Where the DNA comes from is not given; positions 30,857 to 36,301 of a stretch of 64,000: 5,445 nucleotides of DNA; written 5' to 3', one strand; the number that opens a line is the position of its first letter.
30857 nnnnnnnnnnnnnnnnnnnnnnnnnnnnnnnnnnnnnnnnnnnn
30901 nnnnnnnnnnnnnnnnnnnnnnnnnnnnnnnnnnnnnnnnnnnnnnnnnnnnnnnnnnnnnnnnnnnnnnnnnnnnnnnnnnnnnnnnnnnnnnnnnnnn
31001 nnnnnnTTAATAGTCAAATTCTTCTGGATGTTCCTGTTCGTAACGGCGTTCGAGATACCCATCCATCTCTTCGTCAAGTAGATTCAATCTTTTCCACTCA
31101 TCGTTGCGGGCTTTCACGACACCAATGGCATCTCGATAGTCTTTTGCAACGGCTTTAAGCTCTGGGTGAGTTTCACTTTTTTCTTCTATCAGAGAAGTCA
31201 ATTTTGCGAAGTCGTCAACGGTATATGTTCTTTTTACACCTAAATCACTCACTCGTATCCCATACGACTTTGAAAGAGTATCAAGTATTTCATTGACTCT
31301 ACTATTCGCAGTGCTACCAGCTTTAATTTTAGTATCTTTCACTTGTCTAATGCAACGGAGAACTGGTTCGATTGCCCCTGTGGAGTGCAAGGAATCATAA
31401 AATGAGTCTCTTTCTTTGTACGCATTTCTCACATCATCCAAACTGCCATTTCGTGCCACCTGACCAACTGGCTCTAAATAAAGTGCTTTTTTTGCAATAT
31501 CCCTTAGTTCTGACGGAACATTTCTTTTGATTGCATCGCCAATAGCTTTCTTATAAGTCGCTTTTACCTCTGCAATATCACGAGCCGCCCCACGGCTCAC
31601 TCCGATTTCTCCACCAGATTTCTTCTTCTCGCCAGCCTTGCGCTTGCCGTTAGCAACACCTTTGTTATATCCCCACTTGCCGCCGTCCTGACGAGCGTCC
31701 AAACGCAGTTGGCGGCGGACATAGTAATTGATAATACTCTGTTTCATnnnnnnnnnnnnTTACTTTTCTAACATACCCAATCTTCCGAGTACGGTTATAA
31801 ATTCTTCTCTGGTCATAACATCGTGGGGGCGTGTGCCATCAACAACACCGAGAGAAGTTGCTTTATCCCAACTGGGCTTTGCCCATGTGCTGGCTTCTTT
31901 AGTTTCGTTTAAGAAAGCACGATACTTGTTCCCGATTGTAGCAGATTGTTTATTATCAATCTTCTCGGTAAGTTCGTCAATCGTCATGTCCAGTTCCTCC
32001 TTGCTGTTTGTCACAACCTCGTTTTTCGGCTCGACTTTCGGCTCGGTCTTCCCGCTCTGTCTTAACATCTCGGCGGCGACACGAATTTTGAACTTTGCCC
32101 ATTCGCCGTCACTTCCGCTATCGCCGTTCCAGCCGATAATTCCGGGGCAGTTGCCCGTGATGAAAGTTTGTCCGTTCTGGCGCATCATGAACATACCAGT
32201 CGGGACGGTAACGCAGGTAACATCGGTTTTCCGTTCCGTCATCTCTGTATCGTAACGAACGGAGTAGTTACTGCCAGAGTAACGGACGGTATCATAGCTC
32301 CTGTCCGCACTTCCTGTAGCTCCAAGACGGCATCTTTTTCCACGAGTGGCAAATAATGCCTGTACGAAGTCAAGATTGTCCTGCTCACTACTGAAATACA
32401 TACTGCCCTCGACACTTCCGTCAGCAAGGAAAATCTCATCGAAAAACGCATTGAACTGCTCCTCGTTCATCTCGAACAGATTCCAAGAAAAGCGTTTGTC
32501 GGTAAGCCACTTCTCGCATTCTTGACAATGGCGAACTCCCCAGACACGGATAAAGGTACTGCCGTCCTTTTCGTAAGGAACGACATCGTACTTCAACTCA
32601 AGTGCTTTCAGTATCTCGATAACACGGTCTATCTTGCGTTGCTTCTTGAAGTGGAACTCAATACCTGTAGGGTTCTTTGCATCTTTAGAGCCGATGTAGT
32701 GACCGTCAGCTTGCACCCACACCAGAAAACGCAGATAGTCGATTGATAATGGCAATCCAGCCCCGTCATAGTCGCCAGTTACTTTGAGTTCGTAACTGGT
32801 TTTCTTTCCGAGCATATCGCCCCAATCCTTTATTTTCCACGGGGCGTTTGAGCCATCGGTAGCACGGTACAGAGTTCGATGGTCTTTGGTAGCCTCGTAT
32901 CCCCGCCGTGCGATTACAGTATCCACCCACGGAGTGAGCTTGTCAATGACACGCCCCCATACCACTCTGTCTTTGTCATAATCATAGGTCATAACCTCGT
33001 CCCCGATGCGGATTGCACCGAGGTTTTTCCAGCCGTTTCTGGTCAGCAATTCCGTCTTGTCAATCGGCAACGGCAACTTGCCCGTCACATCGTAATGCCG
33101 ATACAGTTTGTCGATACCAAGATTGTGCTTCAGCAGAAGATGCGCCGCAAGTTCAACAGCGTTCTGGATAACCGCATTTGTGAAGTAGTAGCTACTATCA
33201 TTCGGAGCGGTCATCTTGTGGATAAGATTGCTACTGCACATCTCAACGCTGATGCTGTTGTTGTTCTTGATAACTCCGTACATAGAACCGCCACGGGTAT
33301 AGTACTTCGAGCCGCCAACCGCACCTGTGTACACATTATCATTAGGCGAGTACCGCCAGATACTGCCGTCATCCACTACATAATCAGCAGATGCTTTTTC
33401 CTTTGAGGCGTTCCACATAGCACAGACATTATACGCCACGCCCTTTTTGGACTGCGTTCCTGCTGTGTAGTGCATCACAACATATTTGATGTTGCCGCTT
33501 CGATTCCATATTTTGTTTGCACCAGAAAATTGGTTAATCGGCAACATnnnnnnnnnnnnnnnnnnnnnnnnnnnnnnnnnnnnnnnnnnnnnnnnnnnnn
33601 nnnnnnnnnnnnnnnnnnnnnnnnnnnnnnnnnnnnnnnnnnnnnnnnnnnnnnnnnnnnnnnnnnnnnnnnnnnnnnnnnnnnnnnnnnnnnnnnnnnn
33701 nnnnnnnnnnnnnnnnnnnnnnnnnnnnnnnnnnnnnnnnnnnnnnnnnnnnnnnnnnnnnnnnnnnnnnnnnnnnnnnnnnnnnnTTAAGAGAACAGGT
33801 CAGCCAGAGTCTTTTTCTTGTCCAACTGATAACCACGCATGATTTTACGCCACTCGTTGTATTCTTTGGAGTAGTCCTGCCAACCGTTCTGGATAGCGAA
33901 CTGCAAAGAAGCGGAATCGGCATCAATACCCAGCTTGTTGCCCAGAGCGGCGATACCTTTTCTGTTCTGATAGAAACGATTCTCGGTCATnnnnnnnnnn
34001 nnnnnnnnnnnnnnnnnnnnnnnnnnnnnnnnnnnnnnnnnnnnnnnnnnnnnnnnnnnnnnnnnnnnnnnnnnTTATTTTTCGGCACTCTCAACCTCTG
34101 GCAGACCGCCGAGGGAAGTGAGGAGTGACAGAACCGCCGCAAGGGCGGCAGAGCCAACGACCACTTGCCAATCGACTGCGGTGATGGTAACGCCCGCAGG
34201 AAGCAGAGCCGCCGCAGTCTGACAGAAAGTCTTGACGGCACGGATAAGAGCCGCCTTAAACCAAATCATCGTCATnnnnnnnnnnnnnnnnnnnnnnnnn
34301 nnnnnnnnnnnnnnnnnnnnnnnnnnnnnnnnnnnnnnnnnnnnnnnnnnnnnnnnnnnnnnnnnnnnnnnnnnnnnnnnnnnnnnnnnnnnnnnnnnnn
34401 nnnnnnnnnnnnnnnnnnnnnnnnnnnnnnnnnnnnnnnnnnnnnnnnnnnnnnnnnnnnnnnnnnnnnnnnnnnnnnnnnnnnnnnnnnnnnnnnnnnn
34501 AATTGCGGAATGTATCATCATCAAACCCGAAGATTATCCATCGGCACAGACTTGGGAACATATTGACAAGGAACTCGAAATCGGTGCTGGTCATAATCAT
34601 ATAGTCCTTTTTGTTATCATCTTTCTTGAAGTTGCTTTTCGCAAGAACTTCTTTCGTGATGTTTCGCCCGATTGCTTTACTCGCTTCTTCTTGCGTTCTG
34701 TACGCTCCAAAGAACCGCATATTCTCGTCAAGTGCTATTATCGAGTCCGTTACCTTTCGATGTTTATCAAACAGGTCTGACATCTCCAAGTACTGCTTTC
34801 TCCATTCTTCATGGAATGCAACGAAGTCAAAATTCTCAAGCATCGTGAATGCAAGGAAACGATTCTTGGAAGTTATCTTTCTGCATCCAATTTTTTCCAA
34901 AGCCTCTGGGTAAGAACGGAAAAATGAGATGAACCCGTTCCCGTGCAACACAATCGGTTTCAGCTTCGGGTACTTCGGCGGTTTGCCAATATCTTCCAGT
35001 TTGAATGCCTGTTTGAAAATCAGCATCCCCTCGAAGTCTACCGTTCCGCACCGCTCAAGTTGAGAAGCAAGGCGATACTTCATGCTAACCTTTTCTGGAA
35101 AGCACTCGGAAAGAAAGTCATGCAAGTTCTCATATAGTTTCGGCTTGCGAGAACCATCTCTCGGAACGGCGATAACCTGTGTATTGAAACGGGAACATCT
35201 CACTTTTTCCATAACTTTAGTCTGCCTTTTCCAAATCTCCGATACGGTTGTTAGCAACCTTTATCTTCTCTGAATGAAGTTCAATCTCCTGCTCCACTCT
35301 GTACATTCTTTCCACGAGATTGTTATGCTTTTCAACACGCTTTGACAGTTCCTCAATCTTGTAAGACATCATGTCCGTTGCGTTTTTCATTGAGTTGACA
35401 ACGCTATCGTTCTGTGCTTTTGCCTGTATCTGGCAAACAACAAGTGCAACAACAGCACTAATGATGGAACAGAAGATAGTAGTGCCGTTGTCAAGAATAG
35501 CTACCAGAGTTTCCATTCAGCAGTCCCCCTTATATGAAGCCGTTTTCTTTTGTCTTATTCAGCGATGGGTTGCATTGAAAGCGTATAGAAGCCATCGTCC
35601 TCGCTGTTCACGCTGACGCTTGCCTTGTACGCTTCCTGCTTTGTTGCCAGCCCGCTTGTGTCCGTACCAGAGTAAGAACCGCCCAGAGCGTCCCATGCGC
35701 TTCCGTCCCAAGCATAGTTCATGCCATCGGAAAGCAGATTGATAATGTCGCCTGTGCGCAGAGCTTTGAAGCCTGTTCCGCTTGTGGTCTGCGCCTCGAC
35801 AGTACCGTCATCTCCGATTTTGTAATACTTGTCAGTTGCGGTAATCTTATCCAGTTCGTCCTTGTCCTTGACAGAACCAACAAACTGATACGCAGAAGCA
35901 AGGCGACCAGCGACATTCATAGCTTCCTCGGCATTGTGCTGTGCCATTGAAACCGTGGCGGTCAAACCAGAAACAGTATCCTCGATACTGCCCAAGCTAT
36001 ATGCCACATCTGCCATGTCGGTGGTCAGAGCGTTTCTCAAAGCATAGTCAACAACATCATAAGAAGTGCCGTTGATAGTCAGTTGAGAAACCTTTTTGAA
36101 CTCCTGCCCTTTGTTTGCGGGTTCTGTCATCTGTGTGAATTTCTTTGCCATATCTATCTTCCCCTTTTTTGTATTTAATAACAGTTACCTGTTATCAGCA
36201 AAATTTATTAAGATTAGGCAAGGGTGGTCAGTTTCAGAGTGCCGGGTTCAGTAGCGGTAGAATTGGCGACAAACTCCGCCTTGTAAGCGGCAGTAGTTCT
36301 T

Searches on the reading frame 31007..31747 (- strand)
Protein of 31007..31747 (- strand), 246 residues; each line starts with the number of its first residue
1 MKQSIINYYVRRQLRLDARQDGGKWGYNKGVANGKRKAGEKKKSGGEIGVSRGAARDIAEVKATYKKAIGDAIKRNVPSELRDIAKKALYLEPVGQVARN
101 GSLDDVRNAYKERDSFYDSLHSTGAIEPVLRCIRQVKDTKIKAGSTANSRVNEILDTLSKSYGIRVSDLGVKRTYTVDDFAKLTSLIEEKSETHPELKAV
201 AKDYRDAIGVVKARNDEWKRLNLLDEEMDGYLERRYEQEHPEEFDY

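Call 25: search_protein_families(library=pfam, proteins=[window:31007-31747:-], max_evalue=0.01)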
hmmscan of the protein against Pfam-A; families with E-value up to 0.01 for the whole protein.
window:31007-31747:- (246 aa): 1 family
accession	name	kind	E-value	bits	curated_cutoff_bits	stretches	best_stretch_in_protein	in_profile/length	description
PF24235.1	RHG29_45_N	-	0.0026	18.4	27.7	1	80-168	17-106/108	Rho GTPase-activating protein 29/45 N-terminal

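Call 26: search_protein_families(library=phrogs, proteins=[window:31007-31747:-], max_evalue=0.001)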
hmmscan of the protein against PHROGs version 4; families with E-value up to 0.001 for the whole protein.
window:31007-31747:- (246 aa): 0 families

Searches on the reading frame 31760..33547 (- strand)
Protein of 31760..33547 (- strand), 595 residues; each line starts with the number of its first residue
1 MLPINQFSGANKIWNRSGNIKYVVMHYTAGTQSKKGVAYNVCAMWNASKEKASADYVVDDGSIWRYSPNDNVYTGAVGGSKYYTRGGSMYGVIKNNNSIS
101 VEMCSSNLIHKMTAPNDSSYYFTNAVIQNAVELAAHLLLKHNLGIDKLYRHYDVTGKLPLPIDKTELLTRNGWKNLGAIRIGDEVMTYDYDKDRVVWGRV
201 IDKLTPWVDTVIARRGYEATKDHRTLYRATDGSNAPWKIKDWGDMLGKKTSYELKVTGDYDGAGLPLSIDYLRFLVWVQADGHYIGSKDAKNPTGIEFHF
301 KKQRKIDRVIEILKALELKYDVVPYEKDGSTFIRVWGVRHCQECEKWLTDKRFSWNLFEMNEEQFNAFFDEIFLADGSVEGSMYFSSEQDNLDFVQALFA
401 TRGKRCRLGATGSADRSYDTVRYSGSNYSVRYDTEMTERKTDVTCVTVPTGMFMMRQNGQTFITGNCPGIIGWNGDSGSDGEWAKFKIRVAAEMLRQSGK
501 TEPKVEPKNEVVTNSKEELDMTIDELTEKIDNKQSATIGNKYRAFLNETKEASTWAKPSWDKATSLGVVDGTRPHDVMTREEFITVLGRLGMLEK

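Call 25: search_protein_families(library=pfam, proteins=[window:31760-33547:-], max_evalue=0.01)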
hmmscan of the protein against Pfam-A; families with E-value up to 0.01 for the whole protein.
window:31760-33547:- (595 aa): 1 family
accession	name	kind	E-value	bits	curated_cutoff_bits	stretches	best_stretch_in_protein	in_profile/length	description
PF01510.30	Amidase_2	-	6.2e-13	49.7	26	1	18-154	3-122/131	N-acetylmuramoyl-L-alanine amidase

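Call 26: search_protein_families(library=phrogs, proteins=[window:31760-33547:-], max_evalue=0.001)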
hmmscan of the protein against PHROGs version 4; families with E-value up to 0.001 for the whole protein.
window:31760-33547:- (595 aa): 12 families
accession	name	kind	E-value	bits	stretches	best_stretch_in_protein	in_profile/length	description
phrog_1794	-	lysis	8.9e-22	78.9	1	15-157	51-176/336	amidase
phrog_670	-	lysis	2.5e-15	57.4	1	16-157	108-230/596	endolysin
phrog_1493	-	lysis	4e-12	47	1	16-157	30-148/394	endolysin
phrog_833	-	lysis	2.5e-11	44.8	1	15-157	25-145/294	endolysin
phrog_9611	-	lysis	2.8e-11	44.5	1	19-157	22-145/246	endolysin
phrog_19265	-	unknown function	4.4e-10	40.7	1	17-161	21-143/293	-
phrog_3088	-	lysis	1.1e-09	39.4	1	19-157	23-137/248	amidase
phrog_2338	-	lysis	6e-09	36.7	1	8-158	16-143/346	endolysin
phrog_32482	-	other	5.7e-07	29.5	1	164-350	80-270/589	PhoH-like phosphate starvation-inducible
phrog_12229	-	DNA, RNA and nucleotide metabolism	6.6e-06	25.8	1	273-466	280-471/577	ribonucleotide reductase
phrog_15001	-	lysis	0.00032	20.9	1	43-155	69-161/367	endolysin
phrog_5182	-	lysis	0.00065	20.4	1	19-141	34-134/321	endolysin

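Call 30: find_related_loci(query=window:31760-33547:-, collection=viral_contigs, flank=4000)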
Query window:31760-33547:- (595 aa) in viral_contigs; peptide patterns used: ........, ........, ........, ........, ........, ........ (x = any residue, [..] = any of these).
2 stretches matched a pattern, but none encodes a relative of the query by tblastn (E <= 1e-3).

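Call 33: find_encoding_contigs(protein=window:31760-33547:-, flank=3000, max_places=10)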
Protein window:31760-33547:- (595 aa): no gene with exactly this product is on record in the collection.

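Call 74: find_homologous_proteins(query=window:31760-33547:-, max_evalue=1e-20)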
Query window:31760-33547:- (595 aa): 109 proteins with E <= 1e-20 among 6521 candidates.
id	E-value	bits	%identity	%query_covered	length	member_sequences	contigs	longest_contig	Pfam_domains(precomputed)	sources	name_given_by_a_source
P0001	0.0e+0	1391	100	100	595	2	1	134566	PF01510.31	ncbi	-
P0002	5.5e-142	492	45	89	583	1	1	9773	PF01510.31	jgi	-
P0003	8.1e-142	492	46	82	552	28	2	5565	PF01510.31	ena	-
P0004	6.8e-140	486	46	81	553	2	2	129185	PF01510.31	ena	-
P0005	1.6e-121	425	40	97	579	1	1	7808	PF01510.31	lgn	-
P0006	7.0e-121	423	41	97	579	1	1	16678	PF01510.31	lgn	-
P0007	3.6e-120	420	43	82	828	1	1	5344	PF05036.19,PF01510.31,PF01832.26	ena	-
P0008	4.7e-120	420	40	97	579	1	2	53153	PF01510.31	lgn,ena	-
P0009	1.1e-119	419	40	96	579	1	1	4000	PF01510.31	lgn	-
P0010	1.2e-119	419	40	97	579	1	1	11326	PF01510.31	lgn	-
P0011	1.2e-119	419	40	96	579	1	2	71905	PF01510.31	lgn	-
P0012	1.8e-119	418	40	96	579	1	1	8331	PF01510.31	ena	-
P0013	7.0e-119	416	40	97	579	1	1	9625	PF01510.31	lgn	-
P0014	1.2e-117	412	40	97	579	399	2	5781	PF01510.31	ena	-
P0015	1.7e-117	412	40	96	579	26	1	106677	PF01510.31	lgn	-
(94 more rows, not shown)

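Call 75: find_encoding_contigs(protein=P0001, flank=1500, max_places=3)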
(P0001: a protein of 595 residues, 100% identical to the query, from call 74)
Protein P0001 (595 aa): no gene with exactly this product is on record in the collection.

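Call 76: find_encoding_contigs(protein=P0004, flank=10000, max_places=3)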
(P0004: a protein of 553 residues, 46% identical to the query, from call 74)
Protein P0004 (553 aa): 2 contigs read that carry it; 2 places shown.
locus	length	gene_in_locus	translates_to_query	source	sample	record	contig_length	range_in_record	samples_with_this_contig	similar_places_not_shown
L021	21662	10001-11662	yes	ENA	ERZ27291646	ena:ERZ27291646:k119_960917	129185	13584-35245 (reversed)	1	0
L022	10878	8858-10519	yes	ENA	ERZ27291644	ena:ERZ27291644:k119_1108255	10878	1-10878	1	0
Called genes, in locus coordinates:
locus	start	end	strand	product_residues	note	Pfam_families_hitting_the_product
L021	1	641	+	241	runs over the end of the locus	-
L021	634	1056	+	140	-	-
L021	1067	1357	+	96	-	-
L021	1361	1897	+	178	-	-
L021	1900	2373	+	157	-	-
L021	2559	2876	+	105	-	-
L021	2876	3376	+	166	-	-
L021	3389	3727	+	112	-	-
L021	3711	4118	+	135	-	-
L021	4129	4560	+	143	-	-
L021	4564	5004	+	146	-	-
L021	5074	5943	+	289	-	-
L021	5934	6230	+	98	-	-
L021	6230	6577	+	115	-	-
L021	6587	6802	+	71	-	-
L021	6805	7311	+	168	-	-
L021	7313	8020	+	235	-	-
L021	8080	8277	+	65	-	-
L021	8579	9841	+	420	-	-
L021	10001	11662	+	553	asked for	PF01510:Amidase_2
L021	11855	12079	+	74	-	-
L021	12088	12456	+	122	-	-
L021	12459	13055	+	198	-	PF00300:His_Phos_1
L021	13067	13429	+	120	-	-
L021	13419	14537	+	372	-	PF00675:Peptidase_M16, PF05193:Peptidase_M16_C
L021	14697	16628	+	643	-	-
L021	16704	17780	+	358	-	PF00149:Metallophos, PF12850:Metallophos_2 (weak), PF08433:KTI12 (faint), PF13671:AAA_33 (weak)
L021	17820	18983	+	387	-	PF01467:CTP_transf_like, PF00293:NUDIX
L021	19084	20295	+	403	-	-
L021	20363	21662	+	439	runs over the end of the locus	PF02127:Peptidase_M18, PF05343:Peptidase_M42 (faint)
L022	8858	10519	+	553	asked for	PF01510:Amidase_2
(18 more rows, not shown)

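Call 77: find_encoding_contigs(protein=P0015, flank=10000, max_places=3)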
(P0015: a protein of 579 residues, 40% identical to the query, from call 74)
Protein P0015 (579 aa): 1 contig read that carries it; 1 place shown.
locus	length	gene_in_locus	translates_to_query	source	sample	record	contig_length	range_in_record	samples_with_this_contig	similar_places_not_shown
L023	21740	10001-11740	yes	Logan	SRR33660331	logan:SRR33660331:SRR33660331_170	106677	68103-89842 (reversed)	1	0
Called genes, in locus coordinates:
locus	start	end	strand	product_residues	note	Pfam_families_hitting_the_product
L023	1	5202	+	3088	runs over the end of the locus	-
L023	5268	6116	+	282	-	PF20195:DUF6558, PF20753:DUF6558_C, PF22768:SPP1_Dit (weak)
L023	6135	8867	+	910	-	PF06605:Prophage_tail (faint)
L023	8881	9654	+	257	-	-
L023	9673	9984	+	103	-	-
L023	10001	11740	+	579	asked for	PF01510:Amidase_2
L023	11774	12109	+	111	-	-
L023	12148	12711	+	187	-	-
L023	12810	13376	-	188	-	PF00625:Guanylate_kin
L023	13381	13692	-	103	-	-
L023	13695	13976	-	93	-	-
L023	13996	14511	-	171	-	-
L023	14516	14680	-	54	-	-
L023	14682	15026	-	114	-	-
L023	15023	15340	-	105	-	-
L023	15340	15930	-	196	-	-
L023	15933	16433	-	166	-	-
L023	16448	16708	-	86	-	-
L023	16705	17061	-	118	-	-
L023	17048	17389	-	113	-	-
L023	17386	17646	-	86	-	-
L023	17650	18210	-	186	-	PF13353:Fer4_12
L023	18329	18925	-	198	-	PF13392:HNH_3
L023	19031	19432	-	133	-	PF13597:NRDD, PF01228:Gly_radical (weak)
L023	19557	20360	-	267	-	PF13392:HNH_3 (weak)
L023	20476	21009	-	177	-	PF13597:NRDD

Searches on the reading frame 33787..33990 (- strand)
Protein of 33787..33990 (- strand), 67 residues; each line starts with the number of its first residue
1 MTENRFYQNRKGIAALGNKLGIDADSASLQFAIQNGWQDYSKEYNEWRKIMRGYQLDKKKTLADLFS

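Call 25: search_protein_families(library=pfam, proteins=[window:33787-33990:-], max_evalue=0.01)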
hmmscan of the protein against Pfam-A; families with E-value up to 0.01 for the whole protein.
window:33787-33990:- (67 aa): 0 families

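Call 26: search_protein_families(library=phrogs, proteins=[window:33787-33990:-], max_evalue=0.001)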
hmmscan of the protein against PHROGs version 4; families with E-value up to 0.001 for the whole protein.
window:33787-33990:- (67 aa): 0 families

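Call 32: find_encoding_contigs(protein=window:33787-33990:-, flank=3000, max_places=10)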
Protein window:33787-33990:- (67 aa): 2 contigs read that carry it; 1 place shown.
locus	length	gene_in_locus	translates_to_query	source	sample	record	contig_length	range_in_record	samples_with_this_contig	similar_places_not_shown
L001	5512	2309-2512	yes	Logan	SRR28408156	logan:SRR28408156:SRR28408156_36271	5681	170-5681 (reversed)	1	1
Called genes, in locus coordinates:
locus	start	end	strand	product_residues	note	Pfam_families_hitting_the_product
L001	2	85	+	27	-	?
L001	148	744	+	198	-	-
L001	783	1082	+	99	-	-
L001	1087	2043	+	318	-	-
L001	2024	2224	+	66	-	PF16945:Phage_r1t_holin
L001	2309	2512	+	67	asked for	-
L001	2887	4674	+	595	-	PF01510:Amidase_2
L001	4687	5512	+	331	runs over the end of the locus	?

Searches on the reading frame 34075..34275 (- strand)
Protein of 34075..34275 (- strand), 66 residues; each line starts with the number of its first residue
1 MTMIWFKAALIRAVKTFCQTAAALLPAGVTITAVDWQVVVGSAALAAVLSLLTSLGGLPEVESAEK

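Call 51: find_encoding_contigs(protein=window:34075-34275:-, flank=3000, max_places=10)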
Protein window:34075-34275:- (66 aa): no gene with exactly this product is on record in the collection.

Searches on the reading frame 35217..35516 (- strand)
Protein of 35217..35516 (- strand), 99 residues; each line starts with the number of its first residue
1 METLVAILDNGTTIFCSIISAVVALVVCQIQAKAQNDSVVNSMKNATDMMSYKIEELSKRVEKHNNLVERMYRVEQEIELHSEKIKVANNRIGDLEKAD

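Call 101: find_encoding_contigs(protein=window:35217-35516:-, flank=4000, max_places=10)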
Protein window:35217-35516:- (99 aa): 3 contigs read that carry it; 2 places shown.
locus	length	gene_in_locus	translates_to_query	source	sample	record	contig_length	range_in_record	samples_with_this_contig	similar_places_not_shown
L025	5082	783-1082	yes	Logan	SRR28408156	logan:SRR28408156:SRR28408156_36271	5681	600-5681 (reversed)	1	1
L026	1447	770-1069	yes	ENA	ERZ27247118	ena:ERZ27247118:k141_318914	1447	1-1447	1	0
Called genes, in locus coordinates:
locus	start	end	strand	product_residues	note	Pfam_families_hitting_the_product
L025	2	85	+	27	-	?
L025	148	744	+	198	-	-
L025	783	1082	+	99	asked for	-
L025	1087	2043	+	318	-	-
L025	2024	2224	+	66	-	PF16945:Phage_r1t_holin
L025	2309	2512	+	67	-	-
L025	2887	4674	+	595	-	PF01510:Amidase_2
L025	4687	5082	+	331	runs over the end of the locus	?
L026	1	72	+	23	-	?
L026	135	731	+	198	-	-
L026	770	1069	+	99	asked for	-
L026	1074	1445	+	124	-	?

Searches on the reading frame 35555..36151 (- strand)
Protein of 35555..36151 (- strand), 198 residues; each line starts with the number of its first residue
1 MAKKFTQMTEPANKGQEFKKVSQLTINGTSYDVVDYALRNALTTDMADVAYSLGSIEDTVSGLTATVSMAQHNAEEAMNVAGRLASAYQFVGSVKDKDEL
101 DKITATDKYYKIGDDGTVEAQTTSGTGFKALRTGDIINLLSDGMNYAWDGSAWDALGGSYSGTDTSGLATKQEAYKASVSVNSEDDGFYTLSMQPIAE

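Call 102: find_encoding_contigs(protein=window:35555-36151:-, flank=4000, max_places=10)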
Protein window:35555-36151:- (198 aa): no gene with exactly this product is on record in the collection.
